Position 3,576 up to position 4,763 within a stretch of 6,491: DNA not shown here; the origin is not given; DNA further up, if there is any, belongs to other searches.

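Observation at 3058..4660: Candidate undescribed three-gene membrane-protein operon (A-B-C) inserted between hokD and the nin/Q region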

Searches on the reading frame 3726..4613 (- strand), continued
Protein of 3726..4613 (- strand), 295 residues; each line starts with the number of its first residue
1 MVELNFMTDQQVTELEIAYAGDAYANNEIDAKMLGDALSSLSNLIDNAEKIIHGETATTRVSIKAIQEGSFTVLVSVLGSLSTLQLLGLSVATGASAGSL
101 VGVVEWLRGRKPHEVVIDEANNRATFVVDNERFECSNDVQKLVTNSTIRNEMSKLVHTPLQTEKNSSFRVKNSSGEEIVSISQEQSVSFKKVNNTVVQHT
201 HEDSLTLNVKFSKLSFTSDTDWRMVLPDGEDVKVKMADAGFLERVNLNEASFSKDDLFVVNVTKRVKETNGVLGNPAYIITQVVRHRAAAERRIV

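Call 45: find_homologous_proteins(query=A2, max_evalue=1e-10)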
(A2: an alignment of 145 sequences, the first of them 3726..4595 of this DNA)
Query A2 (145 sequences) (289 aa, profile of the alignment): 28 proteins with E <= 1e-10 among 8000 candidates.
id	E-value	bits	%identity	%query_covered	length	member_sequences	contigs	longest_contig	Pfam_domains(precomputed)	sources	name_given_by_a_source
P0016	9.4e-93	329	54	98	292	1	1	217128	-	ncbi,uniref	ncbi:hypothetical protein [Serratia nevei]|uniref:hypothetical protein n=1 Tax=Serratia nevei TaxID=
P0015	9.2e-91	322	56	100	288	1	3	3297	-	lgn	-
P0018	2.0e-90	321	51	100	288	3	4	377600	-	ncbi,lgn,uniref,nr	ncbi:hypothetical protein N3553_12290 [Pantoea dispersa]|uniref:hypothetical protein n=1 Tax=Pantoea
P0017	2.3e-90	321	50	99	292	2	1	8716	-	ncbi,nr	ncbi:hypothetical protein BV923_22945 [Pectobacterium odoriferum]|nr:hypothetical protein BV923_2294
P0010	2.0e-89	318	66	100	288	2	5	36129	-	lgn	-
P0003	9.4e-89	316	74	100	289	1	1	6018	-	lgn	-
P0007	1.9e-88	315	70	100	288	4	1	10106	-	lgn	-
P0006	3.8e-88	314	73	100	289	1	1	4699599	-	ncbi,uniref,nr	ncbi:hypothetical protein [Mixta intestinalis]|uniref:Uncharacterized protein n=1 Tax=Mixta intestin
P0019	4.1e-88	314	50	100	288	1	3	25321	-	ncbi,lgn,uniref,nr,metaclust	ncbi:hypothetical protein [Tatumella saanichensis]|uniref:hypothetical protein n=1 Tax=Tatumella saa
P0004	4.3e-88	314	71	100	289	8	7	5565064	-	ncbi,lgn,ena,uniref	ncbi:hypothetical protein [Raoultella sp. zjy_5]|uniref:hypothetical protein n=1 Tax=Raoultella TaxI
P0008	7.3e-88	313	71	100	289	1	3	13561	-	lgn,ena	-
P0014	7.5e-88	313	57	100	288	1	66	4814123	-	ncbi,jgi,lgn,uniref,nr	ncbi:TPA: hypothetical protein QCD44_002104 [Enterobacter hormaechei]|uniref:Uncharacterized protein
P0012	8.4e-88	313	58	100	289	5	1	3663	-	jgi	jgi:hypothetical protein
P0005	3.4e-87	311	71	100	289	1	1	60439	-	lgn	-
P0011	2.2e-86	308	65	100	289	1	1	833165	-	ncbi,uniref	ncbi:hypothetical protein [Citrobacter sp. UYEF32]|uniref:hypothetical protein n=1 Tax=Citrobacter s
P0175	8.0e-78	280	32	94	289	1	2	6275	-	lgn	-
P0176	3.9e-77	278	29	99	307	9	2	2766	-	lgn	-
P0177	1.2e-69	253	27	85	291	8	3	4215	-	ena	-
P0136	1.0e-68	250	21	80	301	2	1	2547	-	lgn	-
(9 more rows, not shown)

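Call 46: search_dna_similar(query=window:3726-4595:-, collection=phages, mode=protein, max_evalue=0.001, max_rows=40)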
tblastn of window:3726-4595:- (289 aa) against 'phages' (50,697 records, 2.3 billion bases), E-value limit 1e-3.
Records with a match: 1; places in all: 1; records where one place covers at least 80% of the query: 0.
Best place of each record, by identity: <60% 1.
By first word of the organism name: Vibrio 1.
By host as written in the record: Vibrio cyclitrophicus 10N.286.45.F8 1.
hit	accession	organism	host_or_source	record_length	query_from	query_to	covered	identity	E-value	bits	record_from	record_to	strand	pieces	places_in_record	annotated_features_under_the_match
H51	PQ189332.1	Vibrio phage 10N.286.45.F8_PE001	Vibrio cyclitrophicus 10N.286.45.F8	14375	8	190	63%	25.3%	4e-10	66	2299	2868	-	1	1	hypothetical protein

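Call 47: search_dna_similar(query=window:3726-4595:-, collection=plasmids, mode=protein, max_evalue=0.001, max_rows=40)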
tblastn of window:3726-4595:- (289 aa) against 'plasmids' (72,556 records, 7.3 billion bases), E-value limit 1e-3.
Records with a match: 36; places in all: 37; records where one place covers at least 80% of the query: 35.
Best place of each record, by identity: <60% 36.
By first word of the organism name: Pseudomonas 30; Proteus 2; Caballeronia 2; Burkholderia 1; Ewingella 1.
By predicted mobility (MOB-suite, as given by PLSDB): non-mobilizable 32; mobilizable 4.
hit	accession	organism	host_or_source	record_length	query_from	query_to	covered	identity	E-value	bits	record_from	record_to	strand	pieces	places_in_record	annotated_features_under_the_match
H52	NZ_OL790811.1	Proteus mirabilis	-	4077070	5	288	98%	26.9%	5e-18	91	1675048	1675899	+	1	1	none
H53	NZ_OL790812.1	Proteus mirabilis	-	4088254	5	288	98%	26.9%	5e-18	91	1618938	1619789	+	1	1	none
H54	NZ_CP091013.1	Burkholderia cenocepacia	-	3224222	6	284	97%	26.2%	8e-13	76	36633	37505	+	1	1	none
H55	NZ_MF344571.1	Pseudomonas aeruginosa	-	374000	23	288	92%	27.5%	1e-15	84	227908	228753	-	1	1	hypothetical protein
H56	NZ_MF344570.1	Pseudomonas aeruginosa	-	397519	23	288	92%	27.5%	1e-15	84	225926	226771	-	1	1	hypothetical protein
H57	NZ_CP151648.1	Pseudomonas aeruginosa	Homo sapiens,sputum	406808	23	288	92%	27.5%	1e-15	84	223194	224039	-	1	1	hypothetical protein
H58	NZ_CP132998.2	Pseudomonas aeruginosa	Homo sapiens,sputum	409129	23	288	92%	27.5%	1e-15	84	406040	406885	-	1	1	hypothetical protein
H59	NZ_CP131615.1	Pseudomonas aeruginosa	Homo sapiens,sputum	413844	23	288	92%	27.5%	1e-15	84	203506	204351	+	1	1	hypothetical protein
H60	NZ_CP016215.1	Pseudomonas aeruginosa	Homo sapiens,sputum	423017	23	288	92%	27.5%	1e-15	84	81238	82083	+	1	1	hypothetical protein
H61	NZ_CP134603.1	Pseudomonas putida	Homo sapiens,stool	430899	23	288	92%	27.5%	1e-15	84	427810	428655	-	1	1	hypothetical protein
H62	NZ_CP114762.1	Pseudomonas aeruginosa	Homo sapiens,blood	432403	23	288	92%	27.5%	1e-15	84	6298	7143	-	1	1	hypothetical protein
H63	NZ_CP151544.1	Pseudomonas aeruginosa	Homo sapiens,urine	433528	23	288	92%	27.5%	1e-15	84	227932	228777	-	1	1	hypothetical protein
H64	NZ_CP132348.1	Pseudomonas fulva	Homo sapiens,urine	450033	23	288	92%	27.5%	1e-15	84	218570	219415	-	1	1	hypothetical protein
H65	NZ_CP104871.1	Pseudomonas aeruginosa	humen being,catheter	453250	23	288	92%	27.5%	1e-15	84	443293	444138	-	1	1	hypothetical protein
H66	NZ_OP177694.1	Pseudomonas aeruginosa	-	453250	23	288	92%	27.5%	1e-15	84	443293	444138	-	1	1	hypothetical protein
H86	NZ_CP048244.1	Ewingella americana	Flammulina filiformis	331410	1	288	100%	21.5%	1e-6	57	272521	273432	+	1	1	hypothetical protein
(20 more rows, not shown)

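Call 48: get_annotated_region(hit=H51, flank=7000)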
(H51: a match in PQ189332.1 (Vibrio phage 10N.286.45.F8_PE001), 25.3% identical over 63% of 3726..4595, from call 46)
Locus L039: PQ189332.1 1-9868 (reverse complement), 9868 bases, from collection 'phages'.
description: Vibrio phage 10N.286.45.F8_PE001, complete genome.
organism: Vibrio phage 10N.286.45.F8_PE001 (NCBI taxid 3385312)
taxonomy: Viruses; Varidnaviria; Bamfordvirae; Preplasmiviricota; Tectiliviricetes; Vinavirales
host: Vibrio cyclitrophicus 10N.286.45.F8; source: seawater; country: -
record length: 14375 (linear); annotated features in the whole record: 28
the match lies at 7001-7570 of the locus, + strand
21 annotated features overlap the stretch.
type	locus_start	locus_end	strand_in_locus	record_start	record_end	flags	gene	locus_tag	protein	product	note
CDS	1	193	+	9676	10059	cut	-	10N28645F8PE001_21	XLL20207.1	hypothetical protein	internal_virion_protein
CDS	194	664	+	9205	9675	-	-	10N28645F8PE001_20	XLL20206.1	hypothetical protein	-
CDS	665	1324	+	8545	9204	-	-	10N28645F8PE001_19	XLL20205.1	hypothetical protein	PG160_MONPV_DNA_packaging_protein_OPG160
CDS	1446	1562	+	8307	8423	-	-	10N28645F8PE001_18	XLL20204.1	hypothetical protein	-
CDS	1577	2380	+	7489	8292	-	-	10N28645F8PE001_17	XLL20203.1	hypothetical protein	CAPSD_BPPM2_Major_capsid_protein_P2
CDS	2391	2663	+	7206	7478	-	-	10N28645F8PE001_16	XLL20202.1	hypothetical protein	TMhelix_containing_protein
CDS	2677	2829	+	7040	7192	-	-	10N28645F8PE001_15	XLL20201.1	hypothetical protein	-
CDS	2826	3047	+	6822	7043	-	-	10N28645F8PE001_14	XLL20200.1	hypothetical protein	-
CDS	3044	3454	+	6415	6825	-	-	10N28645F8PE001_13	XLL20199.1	hypothetical protein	-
CDS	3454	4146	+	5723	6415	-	-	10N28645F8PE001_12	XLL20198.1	hypothetical protein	GPJ_BPPM2_Uncharacterized_protein_Gp-j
CDS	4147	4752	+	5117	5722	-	-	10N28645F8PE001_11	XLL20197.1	hypothetical protein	-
CDS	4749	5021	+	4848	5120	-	-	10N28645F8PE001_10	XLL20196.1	hypothetical protein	-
CDS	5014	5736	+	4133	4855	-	-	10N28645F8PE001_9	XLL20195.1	hypothetical protein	-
CDS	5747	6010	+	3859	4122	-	-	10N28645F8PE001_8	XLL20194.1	hypothetical protein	tail_fiber_protein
CDS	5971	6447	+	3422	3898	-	-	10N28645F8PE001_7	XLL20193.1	hypothetical protein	head_protein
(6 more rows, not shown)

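Call 49: get_annotated_region(hit=H55, flank=7000)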
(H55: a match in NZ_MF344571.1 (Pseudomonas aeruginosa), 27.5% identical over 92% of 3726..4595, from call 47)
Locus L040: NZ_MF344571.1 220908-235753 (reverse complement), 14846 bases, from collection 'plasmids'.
description: Pseudomonas aeruginosa strain R31014 plasmid pR31014-IMP, complete sequence
organism: Pseudomonas aeruginosa (NCBI taxid 287)
taxonomy: Bacteria; Pseudomonadota; Gammaproteobacteria; Pseudomonadales; Pseudomonadaceae; Pseudomonas; Pseudomonas aeruginosa
host: -; source: -; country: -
typing (MOB-suite, as given by PLSDB): non-mobilizable; replicon rep_cluster_1115,rep_cluster_1254; mating-pair formation MPF_I
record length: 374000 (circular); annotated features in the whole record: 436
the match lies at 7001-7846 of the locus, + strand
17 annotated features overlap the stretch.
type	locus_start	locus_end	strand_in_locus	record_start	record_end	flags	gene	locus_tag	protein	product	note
CDS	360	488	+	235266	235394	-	-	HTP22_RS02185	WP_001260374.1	type VI secretion protein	-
CDS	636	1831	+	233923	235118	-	-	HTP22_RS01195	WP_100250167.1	IS3-like element ISPpu29 family transposase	GO:0006313 - DNA transposition [Evidence IEA]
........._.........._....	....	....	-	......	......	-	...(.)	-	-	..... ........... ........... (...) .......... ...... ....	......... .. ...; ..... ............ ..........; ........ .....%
predicted_resistance_gene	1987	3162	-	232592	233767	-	tet(C)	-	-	tetracycline efflux MFS transporter Tet(C)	predicted by amrfinderplus; class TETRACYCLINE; identity 100.0%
CDS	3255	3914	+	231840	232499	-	tetR(C)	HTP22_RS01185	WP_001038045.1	tetracycline resistance transcriptional repressor TetR(C)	-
CDS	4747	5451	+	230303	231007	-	-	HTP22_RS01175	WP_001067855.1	IS6-like element IS26 family transposase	GO:0006313 - DNA transposition [Evidence IEA]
CDS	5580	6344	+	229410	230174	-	-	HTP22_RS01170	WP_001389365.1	IS6-like element IS6100 family transposase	GO:0006313 - DNA transposition [Evidence IEA]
CDS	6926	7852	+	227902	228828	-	-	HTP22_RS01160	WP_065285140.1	hypothetical protein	-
CDS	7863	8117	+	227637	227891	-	-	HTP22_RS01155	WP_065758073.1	hypothetical protein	-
CDS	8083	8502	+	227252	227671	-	-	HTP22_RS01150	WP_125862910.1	hypothetical protein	-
CDS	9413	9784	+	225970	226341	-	-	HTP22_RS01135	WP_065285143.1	hypothetical protein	-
CDS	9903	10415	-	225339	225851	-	-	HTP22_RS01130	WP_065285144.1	hypothetical protein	-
CDS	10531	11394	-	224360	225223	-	-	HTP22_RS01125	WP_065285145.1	3'-5' exonuclease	-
CDS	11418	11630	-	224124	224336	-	-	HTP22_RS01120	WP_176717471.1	hypothetical protein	-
CDS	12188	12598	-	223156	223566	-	-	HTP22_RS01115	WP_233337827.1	DUF805 domain-containing protein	-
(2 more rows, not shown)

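Call 50: get_annotated_region(hit=H86, flank=7000)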
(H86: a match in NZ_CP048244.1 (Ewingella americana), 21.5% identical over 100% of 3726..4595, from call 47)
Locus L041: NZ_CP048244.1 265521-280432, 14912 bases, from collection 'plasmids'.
description: Ewingella americana strain B6-1 plasmid pB61a, complete sequence
organism: Ewingella americana (NCBI taxid 41202)
taxonomy: Bacteria; Pseudomonadota; Gammaproteobacteria; Enterobacterales; Yersiniaceae; Ewingella; Ewingella americana
host: -; source: Flammulina filiformis; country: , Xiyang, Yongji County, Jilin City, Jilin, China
typing (MOB-suite, as given by PLSDB): non-mobilizable
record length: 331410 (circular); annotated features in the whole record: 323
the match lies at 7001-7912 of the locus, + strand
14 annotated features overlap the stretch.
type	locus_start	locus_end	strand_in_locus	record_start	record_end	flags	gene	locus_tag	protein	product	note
CDS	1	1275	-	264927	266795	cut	kup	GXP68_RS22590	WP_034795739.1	low affinity potassium transporter Kup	-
CDS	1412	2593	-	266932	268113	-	-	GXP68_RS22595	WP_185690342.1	sugar transporter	GO:0055085 - transmembrane transport [Evidence IEA]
CDS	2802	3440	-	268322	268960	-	leuE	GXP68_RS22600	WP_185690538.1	leucine efflux protein LeuE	GO:0006865 - amino acid transport [Evidence IEA]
CDS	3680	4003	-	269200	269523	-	-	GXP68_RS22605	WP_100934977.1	AzlD domain-containing protein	-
CDS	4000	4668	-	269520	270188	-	-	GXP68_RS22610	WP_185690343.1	AzlC family ABC transporter permease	-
CDS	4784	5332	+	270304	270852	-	-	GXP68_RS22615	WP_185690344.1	XRE family transcriptional regulator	GO:0006355 - regulation of DNA-templated transcription [Evidence IEA]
CDS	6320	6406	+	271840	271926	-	-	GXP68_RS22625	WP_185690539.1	DinI-like family protein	-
CDS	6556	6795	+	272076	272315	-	-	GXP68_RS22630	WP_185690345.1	DUF333 domain-containing protein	-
CDS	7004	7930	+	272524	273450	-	-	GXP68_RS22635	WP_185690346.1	hypothetical protein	-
CDS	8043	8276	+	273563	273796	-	-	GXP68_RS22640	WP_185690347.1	hypothetical protein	-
CDS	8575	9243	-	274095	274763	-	-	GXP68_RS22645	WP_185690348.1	hypothetical protein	-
CDS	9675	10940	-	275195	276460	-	-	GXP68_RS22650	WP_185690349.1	Y-family DNA polymerase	-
CDS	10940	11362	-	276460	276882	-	umuD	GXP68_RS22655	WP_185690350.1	translesion error-prone DNA polymerase V autoproteolytic subunit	-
CDS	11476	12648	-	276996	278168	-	-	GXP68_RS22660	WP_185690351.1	tail fiber domain-containing protein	-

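Call 51: get_annotated_region(hit=H52, flank=7000)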
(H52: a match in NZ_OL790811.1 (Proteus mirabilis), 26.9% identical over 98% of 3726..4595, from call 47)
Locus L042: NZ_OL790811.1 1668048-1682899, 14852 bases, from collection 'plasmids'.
description: Proteus mirabilis strain H63 plasmid unnamed, complete sequence
organism: Proteus mirabilis (NCBI taxid 584)
taxonomy: Bacteria; Pseudomonadota; Gammaproteobacteria; Enterobacterales; Morganellaceae; Proteus; Proteus mirabilis
host: -; source: -; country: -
typing (MOB-suite, as given by PLSDB): mobilizable; relaxase MOBP
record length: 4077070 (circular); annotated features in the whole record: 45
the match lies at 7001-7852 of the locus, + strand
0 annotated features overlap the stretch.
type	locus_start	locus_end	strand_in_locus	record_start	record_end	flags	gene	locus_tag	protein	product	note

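Call 68: search_protein_families(library=padloc, proteins=[L039:6989-7843:+, L039:7867-8118:+, L039:8108-8593:+, L040:6926-7852:+, L040:7863-8117:+, L040:8083-8502:+, L041:7004-7930:+, L041:8043-8276:+], max_evalue=0.1)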
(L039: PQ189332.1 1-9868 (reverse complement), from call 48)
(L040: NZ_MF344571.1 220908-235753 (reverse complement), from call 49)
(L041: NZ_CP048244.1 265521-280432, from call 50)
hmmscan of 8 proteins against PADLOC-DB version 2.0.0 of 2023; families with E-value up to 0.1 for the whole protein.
L039:6989-7843:+ (284 aa): 2 families
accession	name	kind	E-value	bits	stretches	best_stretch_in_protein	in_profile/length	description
PDLC05015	PDC-S42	-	1.4e-29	101.5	1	1-244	1-250/302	-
PDLC05017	PDC-S42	-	0.0026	15.2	0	15-68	19-71/302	-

L039:7867-8118:+ (83 aa): 0 families

L039:8108-8593:+ (161 aa): 0 families

L040:6926-7852:+ (308 aa): 2 families
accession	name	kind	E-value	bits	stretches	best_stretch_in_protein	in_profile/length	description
PDLC05015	PDC-S42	-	1.2e-28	98.5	1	7-302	3-292/302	-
PDLC05017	PDC-S42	-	0.00026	18.5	1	1-75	1-70/302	-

L040:7863-8117:+ (84 aa): 0 families

L040:8083-8502:+ (139 aa): 0 families

L041:7004-7930:+ (308 aa): 2 families
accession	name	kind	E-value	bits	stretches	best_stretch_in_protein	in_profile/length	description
PDLC05015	PDC-S42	-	1.9e-90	301.4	1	5-307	3-300/302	-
PDLC05016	PDC-S42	-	4.7e-05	20.9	1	239-304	231-296/320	-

L041:8043-8276:+ (77 aa): 0 families

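Call 69: search_protein_families(library=ncbifam, proteins=[L039:6989-7843:+, L039:7867-8118:+, L039:8108-8593:+, L040:6926-7852:+, L040:7863-8117:+, L040:8083-8502:+, L041:7004-7930:+, L041:8043-8276:+], max_evalue=0.1)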
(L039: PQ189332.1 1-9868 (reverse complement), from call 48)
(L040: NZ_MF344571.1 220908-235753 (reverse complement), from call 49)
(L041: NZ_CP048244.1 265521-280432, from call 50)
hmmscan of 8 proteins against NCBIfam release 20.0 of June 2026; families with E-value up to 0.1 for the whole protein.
L039:6989-7843:+ (284 aa): 1 family
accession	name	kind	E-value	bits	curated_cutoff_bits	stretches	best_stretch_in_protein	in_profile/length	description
NF053583.1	LAPAL_fam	equivalog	1.3e-39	136.4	60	1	7-280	2-288/292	LAPAL motif-containing putative phage structural protein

L039:7867-8118:+ (83 aa): 0 families

L039:8108-8593:+ (161 aa): 0 families

L040:6926-7852:+ (308 aa): 2 families
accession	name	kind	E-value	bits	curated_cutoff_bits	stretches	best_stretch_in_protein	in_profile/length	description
NF053583.1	LAPAL_fam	equivalog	6.9e-50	170.1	60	1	10-299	1-290/292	LAPAL motif-containing putative phage structural protein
NF010333.0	PRK13763.2-4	equivalog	0.029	14.3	252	1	103-157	21-75/179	putative RNA-processing protein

L040:7863-8117:+ (84 aa): 0 families

L040:8083-8502:+ (139 aa): 2 families
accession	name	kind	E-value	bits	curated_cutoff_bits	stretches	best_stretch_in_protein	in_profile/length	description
NF033777.1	M_group_A_cterm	equivalog_domain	0.015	14.9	400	1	93-137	5-49/218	M protein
NF007722.0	PRK10414.1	equivalog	0.021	14.3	402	1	55-134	25-104/244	tol-pal system-associated acyl-CoA thioesterase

L041:7004-7930:+ (308 aa): 1 family
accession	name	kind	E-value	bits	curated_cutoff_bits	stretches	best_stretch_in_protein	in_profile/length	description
NF053583.1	LAPAL_fam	equivalog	3.9e-83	279.2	60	1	8-297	1-291/292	LAPAL motif-containing putative phage structural protein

L041:8043-8276:+ (77 aa): 0 families

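Call 75: find_encoding_contigs(protein=P0175, flank=4000, max_places=2)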
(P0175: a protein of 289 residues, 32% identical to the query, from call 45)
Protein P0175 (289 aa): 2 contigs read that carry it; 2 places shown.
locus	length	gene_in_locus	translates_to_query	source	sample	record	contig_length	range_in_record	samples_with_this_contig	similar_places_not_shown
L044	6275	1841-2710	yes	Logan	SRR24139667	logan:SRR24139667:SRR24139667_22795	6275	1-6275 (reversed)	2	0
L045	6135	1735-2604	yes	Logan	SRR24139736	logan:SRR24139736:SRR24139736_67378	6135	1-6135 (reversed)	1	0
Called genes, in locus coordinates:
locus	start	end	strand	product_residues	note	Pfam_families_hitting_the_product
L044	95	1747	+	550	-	PF00239:Resolvase, PF07508:Recombinase, PF13408:Zn_ribbon_recom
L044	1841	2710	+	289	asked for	-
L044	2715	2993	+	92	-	-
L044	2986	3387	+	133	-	-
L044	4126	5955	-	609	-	-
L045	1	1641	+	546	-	?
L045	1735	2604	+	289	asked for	-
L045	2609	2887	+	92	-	-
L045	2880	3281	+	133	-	-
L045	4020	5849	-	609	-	-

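Call 76: find_encoding_contigs(protein=P0177, flank=4000, max_places=2)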
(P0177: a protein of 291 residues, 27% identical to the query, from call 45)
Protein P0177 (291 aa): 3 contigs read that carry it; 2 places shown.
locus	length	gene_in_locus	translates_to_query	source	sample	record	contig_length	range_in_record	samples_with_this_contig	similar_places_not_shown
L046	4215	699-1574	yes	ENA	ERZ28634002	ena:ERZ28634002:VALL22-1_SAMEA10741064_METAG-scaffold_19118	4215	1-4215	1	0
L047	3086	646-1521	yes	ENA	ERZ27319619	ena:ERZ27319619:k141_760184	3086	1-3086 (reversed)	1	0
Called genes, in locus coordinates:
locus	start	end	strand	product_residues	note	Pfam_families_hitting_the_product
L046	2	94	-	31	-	?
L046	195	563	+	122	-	PF12844:HTH_19, PF01381:HTH_3 (weak)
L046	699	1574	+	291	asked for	-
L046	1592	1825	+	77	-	-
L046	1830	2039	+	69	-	-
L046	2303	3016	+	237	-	-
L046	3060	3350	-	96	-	-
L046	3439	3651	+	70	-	-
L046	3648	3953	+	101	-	-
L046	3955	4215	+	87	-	?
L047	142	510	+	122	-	PF12844:HTH_19, PF01381:HTH_3 (weak)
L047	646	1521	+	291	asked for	-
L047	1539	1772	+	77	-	-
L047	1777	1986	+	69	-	-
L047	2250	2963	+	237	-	-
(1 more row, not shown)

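Call 77: find_encoding_contigs(protein=P0176, flank=4000, max_places=2)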
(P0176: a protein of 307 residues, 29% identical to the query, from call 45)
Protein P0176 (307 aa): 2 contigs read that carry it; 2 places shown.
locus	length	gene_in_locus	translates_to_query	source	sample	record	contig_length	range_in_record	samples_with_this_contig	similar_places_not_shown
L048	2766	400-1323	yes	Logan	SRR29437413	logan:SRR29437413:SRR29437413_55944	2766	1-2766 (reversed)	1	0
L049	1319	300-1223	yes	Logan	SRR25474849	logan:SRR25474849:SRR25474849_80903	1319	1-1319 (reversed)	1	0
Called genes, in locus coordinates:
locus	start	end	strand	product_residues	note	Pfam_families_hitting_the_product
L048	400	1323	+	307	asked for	-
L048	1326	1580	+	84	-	-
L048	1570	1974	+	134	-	-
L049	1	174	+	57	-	?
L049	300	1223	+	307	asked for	-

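Call 78: find_encoding_contigs(protein=P0136, flank=4000, max_places=2)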
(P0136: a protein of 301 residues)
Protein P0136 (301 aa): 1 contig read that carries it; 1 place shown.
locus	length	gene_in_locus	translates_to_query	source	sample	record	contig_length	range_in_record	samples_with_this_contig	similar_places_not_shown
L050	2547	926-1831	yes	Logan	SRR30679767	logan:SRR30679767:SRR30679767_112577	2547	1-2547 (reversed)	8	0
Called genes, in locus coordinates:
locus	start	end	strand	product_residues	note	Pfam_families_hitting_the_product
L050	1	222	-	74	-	?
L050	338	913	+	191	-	PF07022:Phage_CI_repr (weak), PF00717:Peptidase_S24 (weak)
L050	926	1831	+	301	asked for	-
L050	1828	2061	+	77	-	-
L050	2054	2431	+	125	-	-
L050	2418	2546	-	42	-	?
